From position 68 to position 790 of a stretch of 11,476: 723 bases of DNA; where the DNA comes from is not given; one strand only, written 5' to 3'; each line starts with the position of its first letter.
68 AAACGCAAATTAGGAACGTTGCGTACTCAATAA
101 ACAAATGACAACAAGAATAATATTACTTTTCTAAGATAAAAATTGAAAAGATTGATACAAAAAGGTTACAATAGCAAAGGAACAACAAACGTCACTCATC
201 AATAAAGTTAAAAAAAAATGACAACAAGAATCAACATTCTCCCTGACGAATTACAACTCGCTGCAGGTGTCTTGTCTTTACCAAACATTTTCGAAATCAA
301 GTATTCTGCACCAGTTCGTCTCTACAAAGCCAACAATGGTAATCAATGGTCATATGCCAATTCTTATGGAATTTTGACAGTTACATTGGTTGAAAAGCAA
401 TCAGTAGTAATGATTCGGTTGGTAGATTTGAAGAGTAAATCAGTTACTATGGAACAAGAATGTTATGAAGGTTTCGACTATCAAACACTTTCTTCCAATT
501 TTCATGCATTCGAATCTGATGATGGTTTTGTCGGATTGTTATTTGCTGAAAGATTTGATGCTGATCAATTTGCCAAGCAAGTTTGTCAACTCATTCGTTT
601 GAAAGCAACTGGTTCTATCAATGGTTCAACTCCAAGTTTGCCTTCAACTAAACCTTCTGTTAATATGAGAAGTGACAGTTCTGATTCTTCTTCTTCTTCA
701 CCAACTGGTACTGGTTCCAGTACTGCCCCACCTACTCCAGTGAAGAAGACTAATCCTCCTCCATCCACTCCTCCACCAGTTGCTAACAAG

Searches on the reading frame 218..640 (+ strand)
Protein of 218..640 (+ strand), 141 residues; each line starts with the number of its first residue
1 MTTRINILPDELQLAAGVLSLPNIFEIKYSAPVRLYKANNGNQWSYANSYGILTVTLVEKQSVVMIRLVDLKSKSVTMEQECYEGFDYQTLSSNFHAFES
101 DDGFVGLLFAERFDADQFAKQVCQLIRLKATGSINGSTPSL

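Call 35: find_homologous_proteins(query=window:218-640:+, max_evalue=0.001)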
Query seq(141 aa): 10 candidates shared short words with the query, none scored E <= 0.001.
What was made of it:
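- Tried and rejected: The WH1 domain of the neighbouring WASP-like gene found no homologue through the word index (call 35).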
